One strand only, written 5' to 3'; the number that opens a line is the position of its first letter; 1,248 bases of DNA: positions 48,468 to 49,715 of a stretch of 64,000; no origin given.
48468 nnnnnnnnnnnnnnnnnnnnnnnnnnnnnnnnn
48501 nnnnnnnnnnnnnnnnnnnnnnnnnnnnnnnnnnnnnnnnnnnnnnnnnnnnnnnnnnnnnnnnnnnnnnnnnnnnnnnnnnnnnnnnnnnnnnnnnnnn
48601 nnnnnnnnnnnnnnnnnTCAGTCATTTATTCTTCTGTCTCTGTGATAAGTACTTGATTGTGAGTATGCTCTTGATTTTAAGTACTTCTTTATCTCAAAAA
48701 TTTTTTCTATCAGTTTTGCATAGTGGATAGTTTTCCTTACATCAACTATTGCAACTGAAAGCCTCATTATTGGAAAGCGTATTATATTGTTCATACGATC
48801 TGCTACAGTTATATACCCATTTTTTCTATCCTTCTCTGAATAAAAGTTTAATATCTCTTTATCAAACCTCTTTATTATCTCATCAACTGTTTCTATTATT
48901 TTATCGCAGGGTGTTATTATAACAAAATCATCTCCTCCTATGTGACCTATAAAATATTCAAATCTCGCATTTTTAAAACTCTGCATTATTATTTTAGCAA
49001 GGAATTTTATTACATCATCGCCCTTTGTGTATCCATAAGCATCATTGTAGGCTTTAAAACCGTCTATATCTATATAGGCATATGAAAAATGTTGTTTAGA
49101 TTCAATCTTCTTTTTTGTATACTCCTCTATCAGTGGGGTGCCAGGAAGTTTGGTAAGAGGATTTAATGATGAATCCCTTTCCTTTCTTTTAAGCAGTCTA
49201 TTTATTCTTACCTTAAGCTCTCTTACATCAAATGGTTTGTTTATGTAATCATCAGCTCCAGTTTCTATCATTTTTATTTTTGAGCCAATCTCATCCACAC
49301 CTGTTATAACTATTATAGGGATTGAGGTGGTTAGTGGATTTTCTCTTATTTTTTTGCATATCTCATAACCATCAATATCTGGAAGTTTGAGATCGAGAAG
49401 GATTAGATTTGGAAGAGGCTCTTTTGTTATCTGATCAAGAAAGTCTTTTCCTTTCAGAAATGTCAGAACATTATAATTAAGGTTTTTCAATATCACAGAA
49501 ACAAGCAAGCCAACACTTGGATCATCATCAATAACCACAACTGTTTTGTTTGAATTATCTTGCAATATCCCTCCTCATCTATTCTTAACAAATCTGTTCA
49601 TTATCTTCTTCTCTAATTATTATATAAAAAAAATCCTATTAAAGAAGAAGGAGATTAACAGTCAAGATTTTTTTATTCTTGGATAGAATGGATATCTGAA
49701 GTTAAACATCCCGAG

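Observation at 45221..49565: Translationally coupled four-gene operon joining a two-component receiver/cyclase to a Hanks kinase, PP2C and FHA-like protein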

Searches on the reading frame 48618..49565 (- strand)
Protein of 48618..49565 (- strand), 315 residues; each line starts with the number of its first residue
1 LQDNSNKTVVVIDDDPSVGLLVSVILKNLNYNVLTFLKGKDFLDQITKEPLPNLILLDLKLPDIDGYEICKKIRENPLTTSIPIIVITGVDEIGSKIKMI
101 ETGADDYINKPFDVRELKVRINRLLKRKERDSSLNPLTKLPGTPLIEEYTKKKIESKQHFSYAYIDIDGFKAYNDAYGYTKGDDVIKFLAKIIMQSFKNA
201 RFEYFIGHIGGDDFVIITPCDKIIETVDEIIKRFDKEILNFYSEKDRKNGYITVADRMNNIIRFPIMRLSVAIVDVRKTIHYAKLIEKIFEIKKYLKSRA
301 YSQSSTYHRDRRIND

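Call 3: search_protein_families(library=pfam, proteins=[window:48618-49565:-], max_evalue=0.1)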
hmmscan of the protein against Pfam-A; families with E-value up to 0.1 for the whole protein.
window:48618-49565:- (315 aa): 3 families
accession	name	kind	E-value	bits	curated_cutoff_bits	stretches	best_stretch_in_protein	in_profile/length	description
PF00072.30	Response_reg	-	6.6e-26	91.1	30.2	1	9-121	1-110/111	Response regulator receiver domain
PF00990.26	GGDEF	-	1.4e-14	54.6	23.8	1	136-241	5-113/161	Diguanylate cyclase, GGDEF domain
PF22335.1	Cas10-Cmr2_palm2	-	0.00044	20.8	27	1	202-240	50-88/133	Cas10/Cmr2, second palm domain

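Call 4: search_protein_families(library=ncbifam, proteins=[window:48618-49565:-], max_evalue=0.1)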
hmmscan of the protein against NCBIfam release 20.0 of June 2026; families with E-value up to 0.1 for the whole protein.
window:48618-49565:- (315 aa): 114 families (the best 25 are shown)
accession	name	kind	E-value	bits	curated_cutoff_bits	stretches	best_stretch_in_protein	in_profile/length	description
NF007135.0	PRK09581.1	equivalog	2.3e-37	128.9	474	2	8-128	4-123/457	PleD family two-component system response regulator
NF045944.1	ResRegRpaBCyano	equivalog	2.3e-29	102.4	330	1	10-133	1-120/229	response regulator transcription factor RpaB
TIGR02154.1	PhoB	equivalog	6.3e-28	97.6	296.2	1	7-134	3-129/226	phosphate regulon transcriptional regulator PhoB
NF033117.2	vanR_ACDEGLN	exception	1.4e-26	93.5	350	1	9-131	1-119/226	VanR-ABDEGLN family response regulator transcription factor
NF040689.1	MtrAB_MtrA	equivalog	2.8e-26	92.2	300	1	9-132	1-120/219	MtrAB system response regulator MtrA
NF047654.1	DiguCycDgcRLepto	equivalog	2.3e-25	89.1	500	1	7-246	3-247/295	diguanylate cyclase DgcR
NF008296.0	PRK11083.1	equivalog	1.3e-24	86.8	273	1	6-139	3-132/228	two-component system response regulator CreB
NF007982.1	PRK10710.1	equivalog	2e-24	86.5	380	1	4-133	5-130/235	envelope stress response regulator BaeR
NF007005.1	PRK09468.1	equivalog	4.1e-24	85.3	331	1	6-133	3-127/237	osmolarity response regulator transcription factor OmpR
NF040534.1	resp_reg_YycF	equivalog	6.5e-23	81.2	340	1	7-131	1-121/231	response regulator YycF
NF053854.1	RespRegPhoBBctds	equivalog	1.2e-22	80.4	270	1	9-132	1-122/225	two-component system response regulator PhoB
NF045991.1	RespRegCtrARhodob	equivalog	2e-22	80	350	1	9-129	3-120/224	response regulator transcription factor CtrA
NF000404.1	vanR-D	exception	1.4e-21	77.1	500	1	6-128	2-119/232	vancomycin resistance response regulator transcription factor VanR-D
NF050064.1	BlResRespRegCbrR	equivalog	3e-21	75.8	600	1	25-217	142-340/415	bile resistance response regulator CbrR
NF012227.0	AdeR_RR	equivalog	3.5e-21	75.8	340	1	3-132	8-133/239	efflux system response regulator transcription factor AdeR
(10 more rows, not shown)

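Call 6: find_homologous_proteins(query=window:48618-49565:-)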
Query window:48618-49565:- (315 aa): 5855 proteins with E <= 0.001 among 8000 candidates; the best 120 are listed.
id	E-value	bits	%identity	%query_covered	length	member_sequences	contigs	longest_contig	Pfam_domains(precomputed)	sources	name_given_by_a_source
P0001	4.5e-201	685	100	100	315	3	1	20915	PF00990.27,PF00072.31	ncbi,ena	-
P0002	4.4e-167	573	82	100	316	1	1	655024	PF00990.27,PF00072.31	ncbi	-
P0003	6.9e-156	536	79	99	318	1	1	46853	PF00990.27,PF00072.31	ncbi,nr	ncbi:MAG: response regulator [Elusimicrobiales bacterium]|nr:response regulator [Elusimicrobiales ba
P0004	1.2e-155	535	78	100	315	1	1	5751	PF00990.27,PF00072.31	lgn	-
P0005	1.7e-153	528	77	100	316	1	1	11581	PF22335.2,PF00990.27,PF00072.31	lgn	-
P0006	3.5e-153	527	77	98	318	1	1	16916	PF22335.2,PF00990.27,PF00072.31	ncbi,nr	ncbi:MAG: response regulator [Elusimicrobiales bacterium]|nr:response regulator [Elusimicrobiales ba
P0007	5.1e-150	517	75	100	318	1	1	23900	PF22335.2,PF00990.27,PF00072.31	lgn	-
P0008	1.2e-149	516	75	100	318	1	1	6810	PF22335.2,PF00990.27,PF00072.31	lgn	-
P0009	2.9e-148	511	74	100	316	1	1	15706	PF00990.27,PF00072.31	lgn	-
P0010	2.7e-146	505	73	100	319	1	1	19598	PF00990.27,PF00072.31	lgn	-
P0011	2.6e-133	462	67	100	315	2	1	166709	PF00990.27,PF00072.31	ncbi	ncbi:MAG: response regulator [Elusimicrobiota bacterium]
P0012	3.4e-130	452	66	98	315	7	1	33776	PF22335.2,PF00990.27,PF00072.31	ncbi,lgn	-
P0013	2.5e-129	449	66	98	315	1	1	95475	PF00990.27,PF00072.31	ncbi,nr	ncbi:MAG: response regulator [Elusimicrobia bacterium]|nr:response regulator [Elusimicrobiota bacter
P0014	5.6e-129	448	66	98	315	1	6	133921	PF22335.2,PF00990.27,PF00072.31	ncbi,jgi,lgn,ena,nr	ncbi:MAG: response regulator [Elusimicrobiales bacterium]|jgi:diguanylate cyclase (GGDEF)-like prote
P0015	1.2e-128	447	65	98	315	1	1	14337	PF00990.27,PF00072.31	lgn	-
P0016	1.3e-127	443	65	98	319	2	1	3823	PF00990.27,PF00072.31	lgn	-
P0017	3.6e-127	442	66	98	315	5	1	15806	PF00990.27,PF00072.31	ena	-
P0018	1.1e-125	437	63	98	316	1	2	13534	PF00990.27,PF00072.31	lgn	-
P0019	2.3e-125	436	65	98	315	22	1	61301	PF00990.27,PF00072.31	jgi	jgi:PleD family two-component response regulator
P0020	8.5e-125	434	64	98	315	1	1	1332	PF00990.27,PF00072.31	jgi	jgi:diguanylate cyclase (GGDEF)-like protein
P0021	1.4e-123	430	63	98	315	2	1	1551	PF00990.27,PF00072.31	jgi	-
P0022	3.5e-112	393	57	98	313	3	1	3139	PF00990.27,PF00072.31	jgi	-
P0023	5.5e-112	392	59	98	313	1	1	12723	PF00990.27,PF00072.31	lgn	-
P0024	1.1e-110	388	55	98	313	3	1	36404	PF00990.27,PF00072.31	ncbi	ncbi:MAG: hypothetical protein Fur0012_06900 [Elusimicrobiota bacterium]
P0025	7.4e-110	385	57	98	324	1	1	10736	PF00990.27,PF00072.31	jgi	-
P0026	6.4e-109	382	58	98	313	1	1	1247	PF00990.27,PF00072.31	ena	-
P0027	8.6e-109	382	55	98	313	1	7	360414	PF00990.27,PF00072.31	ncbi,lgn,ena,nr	ncbi:MAG: response regulator [Elusimicrobia bacterium]|nr:response regulator [Elusimicrobiota bacter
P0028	5.1e-108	379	55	99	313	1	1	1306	PF00990.27,PF00072.31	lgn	-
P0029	1.5e-107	377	55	99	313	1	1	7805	PF00990.27,PF00072.31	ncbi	-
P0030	4.8e-107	376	55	98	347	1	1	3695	PF00990.27,PF00072.31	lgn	-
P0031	9.4e-106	372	55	98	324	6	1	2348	PF00990.27,PF00072.31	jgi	-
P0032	5.7e-104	366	55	98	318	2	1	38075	PF00990.27,PF00072.31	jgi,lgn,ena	-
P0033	2.0e-101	357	52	98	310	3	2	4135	PF00990.27,PF00072.31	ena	-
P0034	1.8e-99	351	52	97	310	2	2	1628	PF00990.27,PF00072.31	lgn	-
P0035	1.8e-99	351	52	98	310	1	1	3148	PF00990.27,PF00072.31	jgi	jgi:diguanylate cyclase (GGDEF)-like protein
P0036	7.6e-99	349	53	97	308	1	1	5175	PF00990.27,PF00072.31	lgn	-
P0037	1.7e-98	348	51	98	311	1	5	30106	PF00990.27,PF00072.31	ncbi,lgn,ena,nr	ncbi:MAG: response regulator [Elusimicrobia bacterium]|nr:response regulator [Elusimicrobiota bacter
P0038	2.8e-98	347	52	98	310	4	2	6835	PF00990.27,PF00072.31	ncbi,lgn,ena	-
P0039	3.3e-98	347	51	98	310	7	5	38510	PF00990.27,PF00072.31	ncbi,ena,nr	ncbi:MAG: hypothetical protein A2X32_07780 [Elusimicrobia bacterium GWC2_64_44]|nr:MAG: hypothetical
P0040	3.5e-98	347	52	97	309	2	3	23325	PF23198.2,PF00990.27,PF00072.31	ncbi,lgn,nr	ncbi:MAG: response regulator [Elusimicrobia bacterium]|nr:response regulator [Elusimicrobiota bacter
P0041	3.6e-98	347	51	97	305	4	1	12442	PF00990.27,PF00072.31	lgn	-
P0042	6.9e-98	346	52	97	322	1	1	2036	PF00990.27,PF00072.31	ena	-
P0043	7.0e-98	346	51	97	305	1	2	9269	PF22335.2,PF00990.27,PF00072.31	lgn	-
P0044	7.0e-98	346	51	98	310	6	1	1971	PF00990.27,PF00072.31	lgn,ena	-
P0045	1.1e-97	345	50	98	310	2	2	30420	PF00990.27,PF00072.31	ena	-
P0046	1.2e-97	345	50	98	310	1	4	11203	PF00990.27,PF00072.31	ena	-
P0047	1.7e-97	344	51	98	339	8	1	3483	PF00990.27,PF00072.31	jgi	-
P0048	1.9e-97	344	51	97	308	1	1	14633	PF23198.2,PF00990.27,PF00072.31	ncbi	-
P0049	2.5e-97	344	51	98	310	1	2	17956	PF00990.27,PF00072.31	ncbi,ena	-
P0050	3.0e-97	344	50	97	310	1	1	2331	PF00990.27,PF00072.31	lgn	-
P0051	3.2e-97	344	50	98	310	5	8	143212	PF00990.27,PF00072.31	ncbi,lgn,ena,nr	ncbi:MAG: hypothetical protein A2X28_01500 [Elusimicrobia bacterium GWA2_56_46]|nr:MAG: hypothetical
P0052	3.2e-97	344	50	97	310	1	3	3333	PF00990.27,PF00072.31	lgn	-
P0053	3.9e-97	343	50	98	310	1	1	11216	PF00990.27,PF00072.31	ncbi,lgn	-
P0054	4.7e-97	343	51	98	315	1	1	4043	PF00990.27,PF00072.31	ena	-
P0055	4.9e-97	343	52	98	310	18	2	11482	PF00990.27,PF00072.31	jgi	-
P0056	5.3e-97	343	50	97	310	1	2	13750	PF00990.27,PF00072.31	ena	-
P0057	7.0e-97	342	50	98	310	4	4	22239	PF00990.27,PF00072.31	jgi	jgi:diguanylate cyclase (GGDEF)-like protein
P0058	7.1e-97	342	50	98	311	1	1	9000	PF00990.27,PF00072.31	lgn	-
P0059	8.1e-97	342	51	98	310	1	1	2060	PF00990.27,PF00072.31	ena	-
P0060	8.3e-97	342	51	98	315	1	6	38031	PF00990.27,PF00072.31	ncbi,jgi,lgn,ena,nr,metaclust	ncbi:MAG TPA: diguanylate cyclase response regulator [Elusimicrobia bacterium]|nr:MAG: hypothetical 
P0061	8.3e-97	342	50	98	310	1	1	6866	PF00990.27,PF00072.31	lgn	-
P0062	1.4e-96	341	50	98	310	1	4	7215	PF00990.27,PF00072.31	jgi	jgi:diguanylate cyclase (GGDEF)-like protein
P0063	2.4e-96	341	51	98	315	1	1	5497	PF00990.27,PF00072.31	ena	-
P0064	2.5e-96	341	51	97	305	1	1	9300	PF00990.27,PF00072.31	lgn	-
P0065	3.3e-96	340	49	98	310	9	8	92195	PF00990.27,PF00072.31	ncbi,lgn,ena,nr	ncbi:MAG: hypothetical protein A2X34_01075 [Elusimicrobia bacterium GWC2_51_8]|nr:MAG: hypothetical 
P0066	6.6e-96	339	50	98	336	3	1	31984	PF00990.27,PF00072.31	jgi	jgi:diguanylate cyclase (GGDEF)-like protein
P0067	9.8e-96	339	51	97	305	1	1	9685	PF00990.27,PF00072.31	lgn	-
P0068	1.9e-95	338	50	98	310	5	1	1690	PF00990.27,PF00072.31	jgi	jgi:diguanylate cyclase (GGDEF)-like protein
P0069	1.9e-95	338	51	98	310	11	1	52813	PF00990.27,PF00072.31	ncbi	-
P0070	2.8e-95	337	50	98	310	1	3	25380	PF00990.27,PF00072.31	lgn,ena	-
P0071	3.9e-95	337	50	98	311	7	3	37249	PF00990.27,PF00072.31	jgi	-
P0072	4.3e-95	337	50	97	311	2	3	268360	PF00990.27,PF00072.31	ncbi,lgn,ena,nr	ncbi:MAG TPA: diguanylate cyclase response regulator [Elusimicrobia bacterium]|nr:diguanylate cyclas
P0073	1.3e-94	335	49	98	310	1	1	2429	PF00990.27,PF00072.31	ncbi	-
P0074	1.8e-94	334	49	97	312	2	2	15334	PF00990.27,PF00072.31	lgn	-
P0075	1.9e-94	334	49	98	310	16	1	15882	PF00990.27,PF00072.31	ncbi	ncbi:MAG: GGDEF domain-containing response regulator [Elusimicrobiales bacterium]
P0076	2.0e-94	334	49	98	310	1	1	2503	PF00990.27,PF00072.31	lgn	-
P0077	3.7e-94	333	48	98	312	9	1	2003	PF23198.2,PF00990.27,PF00072.31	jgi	jgi:diguanylate cyclase (GGDEF)-like protein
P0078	7.2e-94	333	51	98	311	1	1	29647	PF00990.27,PF00072.31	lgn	-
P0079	8.5e-94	332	47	98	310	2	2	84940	PF00990.27,PF00072.31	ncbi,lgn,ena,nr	ncbi:MAG TPA: diguanylate cyclase response regulator [Elusimicrobia bacterium]|nr:diguanylate cyclas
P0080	8.8e-94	332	50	98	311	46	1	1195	PF00990.27,PF00072.31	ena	-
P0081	2.1e-93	331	49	97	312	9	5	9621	PF00990.27,PF00072.31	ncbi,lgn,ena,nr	ncbi:MAG TPA: response regulator [Elusimicrobiales bacterium]|nr:response regulator [Elusimicrobiale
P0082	2.9e-93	331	49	98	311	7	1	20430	PF00990.27,PF00072.31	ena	-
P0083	3.6e-93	330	51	96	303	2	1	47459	PF00990.27,PF00072.31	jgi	jgi:diguanylate cyclase (GGDEF)-like protein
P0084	4.2e-93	330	50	96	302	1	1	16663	PF00990.27,PF00072.31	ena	-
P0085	4.8e-93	330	49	98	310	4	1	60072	PF00990.27,PF00072.31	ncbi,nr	ncbi:MAG: hypothetical protein A2016_03380 [Elusimicrobia bacterium GWF2_62_30]|nr:MAG: hypothetical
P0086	5.5e-93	330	48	98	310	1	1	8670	PF00990.27,PF00072.31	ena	-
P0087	6.5e-93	329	50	96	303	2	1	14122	PF00990.27,PF00072.31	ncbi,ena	-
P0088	6.6e-93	329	47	98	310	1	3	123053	PF00990.27,PF00072.31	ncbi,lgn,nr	ncbi:MAG: response regulator [Elusimicrobia bacterium]|nr:response regulator [Elusimicrobiota bacter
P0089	1.2e-92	328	50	97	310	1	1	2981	PF00990.27,PF00072.31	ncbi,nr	ncbi:MAG: response regulator [Elusimicrobiota bacterium]|nr:response regulator [Elusimicrobiota bact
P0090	1.7e-92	328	49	98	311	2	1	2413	PF00990.27,PF00072.31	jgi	-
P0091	2.0e-92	328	50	97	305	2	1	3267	PF00990.27,PF00072.31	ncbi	-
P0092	2.0e-92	328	48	98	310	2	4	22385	PF00990.27,PF00072.31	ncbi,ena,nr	ncbi:MAG: hypothetical protein A2234_11545 [Elusimicrobia bacterium RIFOXYA2_FULL_58_8]|nr:MAG: hypo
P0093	1.1e-91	325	48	96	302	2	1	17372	PF00990.27,PF00072.31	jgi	jgi:diguanylate cyclase (GGDEF)-like protein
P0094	2.5e-91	324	51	97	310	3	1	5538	PF00990.27,PF00072.31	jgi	-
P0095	3.9e-91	324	48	96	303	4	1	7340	PF00990.27,PF00072.31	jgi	-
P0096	7.2e-91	323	49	97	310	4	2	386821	PF00990.27,PF00072.31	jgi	jgi:diguanylate cyclase (GGDEF)-like protein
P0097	1.4e-90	322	50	97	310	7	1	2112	PF00990.27,PF00072.31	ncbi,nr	ncbi:MAG: response regulator [Elusimicrobiales bacterium]|nr:response regulator [Elusimicrobiales ba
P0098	1.9e-90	321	48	98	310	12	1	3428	PF00990.27,PF00072.31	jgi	-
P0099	6.2e-89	316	50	97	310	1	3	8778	PF23198.2,PF00990.27,PF00072.31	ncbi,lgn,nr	ncbi:MAG: response regulator [Elusimicrobia bacterium]|nr:response regulator [Elusimicrobiota bacter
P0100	6.4e-89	316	49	97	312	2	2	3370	PF00990.27,PF00072.31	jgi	-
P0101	2.2e-88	314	48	97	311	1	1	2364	PF00990.27,PF00072.31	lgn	-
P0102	5.9e-88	313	49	97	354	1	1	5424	PF00990.27,PF00072.31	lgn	-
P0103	3.7e-87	310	50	97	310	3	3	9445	PF23198.2,PF00990.27,PF00072.31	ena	-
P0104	5.6e-86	307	48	97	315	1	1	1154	PF00990.27,PF00072.31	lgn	-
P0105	9.1e-85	303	42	98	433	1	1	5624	PF23198.2,PF00990.27,PF00072.31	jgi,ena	-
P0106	6.2e-84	300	49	97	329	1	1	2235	PF00990.27,PF00072.31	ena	-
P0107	1.4e-81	292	69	61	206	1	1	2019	PF00990.27,PF00072.31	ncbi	-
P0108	2.9e-81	291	41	98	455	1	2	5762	PF23198.2,PF00990.27,PF00072.31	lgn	-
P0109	3.5e-81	291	51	80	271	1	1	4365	PF00990.27,PF00072.31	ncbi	-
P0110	4.8e-81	290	41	93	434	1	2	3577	PF23198.2,PF00990.27,PF00072.31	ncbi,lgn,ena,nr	ncbi:MAG TPA: hypothetical protein DCX95_01895 [Elusimicrobia bacterium]|nr:hypothetical protein [El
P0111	5.1e-81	290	44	98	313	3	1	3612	PF00990.27,PF00072.31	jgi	-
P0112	1.3e-75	273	37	97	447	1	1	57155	PF23198.2,PF00990.27,PF00072.31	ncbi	-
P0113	6.7e-75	270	45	97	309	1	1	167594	PF00990.27,PF00072.31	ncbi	-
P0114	7.8e-75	270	38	97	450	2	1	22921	PF23198.2,PF00990.27,PF00072.31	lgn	-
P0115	9.2e-75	270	46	97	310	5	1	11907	PF00990.27,PF00072.31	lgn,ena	-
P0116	3.2e-73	265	44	97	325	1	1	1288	PF00990.27,PF00072.31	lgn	-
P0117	6.0e-73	264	43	97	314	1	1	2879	PF00990.27,PF00072.31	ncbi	-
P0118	8.5e-73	263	46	97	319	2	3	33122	PF00990.27,PF00072.31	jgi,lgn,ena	-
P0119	1.2e-72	263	44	99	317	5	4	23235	PF00990.27,PF00072.31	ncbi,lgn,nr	ncbi:MAG: hypothetical protein PWQ31_916 [Eubacteriales bacterium]|nr:hypothetical protein [Eubacter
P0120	2.6e-72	262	40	98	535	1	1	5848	PF00990.27,PF00072.31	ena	-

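Call 8: find_related_loci(query=A1, collection=genome_contigs, flank=8000)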
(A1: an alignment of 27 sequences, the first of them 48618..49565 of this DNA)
Query A1 (315 aa) in genome_contigs; peptide patterns used: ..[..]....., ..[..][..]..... (x = any residue, [..] = any of these).
600 stretches matched a pattern (row limit reached: there are more); 596 encode a relative of the query (tblastn E <= 1e-3); the best 80 are kept; 80 distinct loci.
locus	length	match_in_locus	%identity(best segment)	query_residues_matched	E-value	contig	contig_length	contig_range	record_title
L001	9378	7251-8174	50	6-313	5e-100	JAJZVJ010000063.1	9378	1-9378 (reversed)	MAG: bacterium isolate SKS5.bin41 NODE_14259_length_9378_cov_1.219544, whole genome shotgun sequence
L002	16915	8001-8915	46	6-310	3e-96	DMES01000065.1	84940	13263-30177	MAG TPA_asm: Elusimicrobia bacterium isolate UBA9634 contig_4337, whole genome shotgun sequence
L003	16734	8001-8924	51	6-313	4e-102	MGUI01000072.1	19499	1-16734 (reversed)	MAG: Elusimicrobia bacterium GWD2_63_28 gwd2_scaffold_879, whole genome shotgun sequence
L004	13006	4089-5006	45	9-312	3e-80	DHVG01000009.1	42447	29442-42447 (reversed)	MAG TPA_asm: Elusimicrobia bacterium UBA5214 UBA5214_contig_111, whole genome shotgun sequence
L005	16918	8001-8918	44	9-315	2e-80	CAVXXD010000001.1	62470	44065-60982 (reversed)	MAG: uncultured bacterium isolate MFD04716.bin.1.266 genome assembly, contig: contig_102046, whole genome shotgun sequen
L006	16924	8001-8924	39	5-314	1e-71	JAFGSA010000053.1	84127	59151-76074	MAG: Elusimicrobia bacterium isolate Zod_Metabat.862 k87_10896665, whole genome shotgun sequence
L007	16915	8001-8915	37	7-312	3e-68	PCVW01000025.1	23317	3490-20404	MAG: Candidatus Omnitrophica bacterium CG11_big_fil_rev_8_21_14_0_20_64_10 CG11_8_21_14_0.20_scaffold_1148_c, whole geno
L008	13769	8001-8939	42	1-313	9e-71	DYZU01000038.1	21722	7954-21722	MAG TPA_asm: Thermincola sp. isolate AfrMine_TT107_49_105 k141_10399, whole genome shotgun sequence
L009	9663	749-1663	39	9-312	2e-67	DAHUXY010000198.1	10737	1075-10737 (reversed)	MAG TPA_asm: Vulcanimicrobiota bacterium isolate clean1659 k141_221561, whole genome shotgun sequence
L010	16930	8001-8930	40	6-312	1e-66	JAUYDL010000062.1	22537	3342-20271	MAG: Candidatus Omnitrophota bacterium isolate C20_metabat.bin.26 C20_k141_148933, whole genome shotgun sequence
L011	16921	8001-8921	39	7-312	2e-66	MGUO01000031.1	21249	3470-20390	MAG: Elusimicrobia bacterium RIFCSPHIGHO2_02_FULL_57_9 rifcsphigho2_02_scaffold_13085, whole genome shotgun sequence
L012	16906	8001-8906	36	4-303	4e-66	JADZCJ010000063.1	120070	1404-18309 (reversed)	MAG: Anaerolineae bacterium isolate SJ719 c_000000719769, whole genome shotgun sequence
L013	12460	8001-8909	40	9-312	8e-66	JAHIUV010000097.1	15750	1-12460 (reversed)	MAG: Candidatus Omnitrophota bacterium isolate MM_PC_MetaG.mb.37 MM_PC_MetaG.mb.37_k141_865151, whole genome shotgun seq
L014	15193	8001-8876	39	9-298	1e-65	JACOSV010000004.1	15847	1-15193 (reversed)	MAG: Candidatus Eisenbacteria bacterium isolate NC_groundwater_27_Pr7_B-0.1um_72_14 FFV18_Bp1_scaffold_96682, whole geno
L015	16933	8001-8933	37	1-312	3e-65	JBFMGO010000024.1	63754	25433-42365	MAG: bacterium isolate MAG299 MAG299_24, whole genome shotgun sequence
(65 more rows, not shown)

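Call 11: find_encoding_contigs(protein=P0002, flank=7000, max_places=2)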
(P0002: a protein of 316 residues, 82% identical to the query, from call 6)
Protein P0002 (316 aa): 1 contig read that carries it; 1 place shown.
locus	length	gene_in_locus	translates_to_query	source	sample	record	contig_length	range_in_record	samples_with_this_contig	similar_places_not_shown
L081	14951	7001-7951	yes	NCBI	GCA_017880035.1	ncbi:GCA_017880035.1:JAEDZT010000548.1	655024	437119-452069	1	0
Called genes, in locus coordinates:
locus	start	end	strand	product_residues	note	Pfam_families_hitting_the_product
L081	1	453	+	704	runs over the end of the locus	PF01138:RNase_PH, PF03725:RNase_PH_C, PF03726:PNPase (weak), PF01138:RNase_PH, PF00013:KH_1, PF22675:KH-I_KHDC4-BBP (faint), PF00575:S1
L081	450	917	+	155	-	PF00364:Biotin_lipoyl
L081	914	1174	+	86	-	-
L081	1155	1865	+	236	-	PF13491:FtsK_4TM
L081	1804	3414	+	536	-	PF17854:FtsK_alpha, PF01580:FtsK_SpoIIIE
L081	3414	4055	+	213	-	PF03548:LolA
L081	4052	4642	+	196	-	PF01066:CDP-OH_P_transf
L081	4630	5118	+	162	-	PF04608:PgpA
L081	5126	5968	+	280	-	-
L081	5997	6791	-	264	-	PF12895:ANAPC3 (faint), PF13428:TPR_14 (faint), PF13431:TPR_17 (faint), PF13432:TPR_16 (faint), PF14559:TPR_19 (faint), PF23914:TPR_CcmH_CycH (faint), PF00515:TPR_1 (faint), PF07719:TPR_2 (faint), +1 more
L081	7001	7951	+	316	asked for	PF00072:Response_reg, PF00990:GGDEF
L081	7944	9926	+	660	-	PF00069:Pkinase, PF07714:PK_Tyr_Ser-Thr, PF03109:ABC1 (weak), PF17667:Pkinase_fungal (faint)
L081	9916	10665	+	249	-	PF00481:PP2C (weak), PF13672:PP2C_2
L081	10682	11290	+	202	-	-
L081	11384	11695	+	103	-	PF00166:Cpn10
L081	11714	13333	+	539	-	PF00118:Cpn60_TCP1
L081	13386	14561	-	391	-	PF07690:MFS_1, PF12832:MFS_1_like, PF05977:MFS_3 (weak), PF07690:MFS_1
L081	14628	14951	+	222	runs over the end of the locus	PF01168:Ala_racemase_N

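Call 12: find_encoding_contigs(protein=P0011, flank=7000, max_places=2)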
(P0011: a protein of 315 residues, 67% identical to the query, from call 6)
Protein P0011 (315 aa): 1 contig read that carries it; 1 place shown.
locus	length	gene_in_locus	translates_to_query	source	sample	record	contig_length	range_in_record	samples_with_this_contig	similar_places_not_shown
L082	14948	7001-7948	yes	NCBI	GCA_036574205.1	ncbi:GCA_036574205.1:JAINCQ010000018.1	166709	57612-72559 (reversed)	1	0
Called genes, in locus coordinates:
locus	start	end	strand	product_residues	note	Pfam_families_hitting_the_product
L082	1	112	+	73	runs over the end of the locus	-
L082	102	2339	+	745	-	PF13491:FtsK_4TM, PF17854:FtsK_alpha, PF01580:FtsK_SpoIIIE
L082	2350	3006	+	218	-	PF03548:LolA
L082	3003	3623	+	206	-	PF01066:CDP-OH_P_transf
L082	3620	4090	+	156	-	PF04608:PgpA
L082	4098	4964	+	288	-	-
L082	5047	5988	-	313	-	PF12895:ANAPC3 (faint), PF13428:TPR_14 (faint), PF14559:TPR_19 (faint), PF13431:TPR_17 (faint)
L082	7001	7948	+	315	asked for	PF00072:Response_reg, PF00990:GGDEF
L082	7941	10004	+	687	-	PF00069:Pkinase, PF07714:PK_Tyr_Ser-Thr, PF03109:ABC1 (weak), PF17667:Pkinase_fungal (weak)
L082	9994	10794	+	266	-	PF00481:PP2C, PF13672:PP2C_2, PF07228:SpoIIE (faint)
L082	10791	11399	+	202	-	PF16697:Yop-YscD_cpl, PF00498:FHA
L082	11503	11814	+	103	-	PF00166:Cpn10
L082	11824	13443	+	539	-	PF00118:Cpn60_TCP1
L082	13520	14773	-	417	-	PF00083:Sugar_tr (faint), PF07690:MFS_1, PF05977:MFS_3, PF07690:MFS_1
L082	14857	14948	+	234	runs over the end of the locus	PF01168:Ala_racemase_N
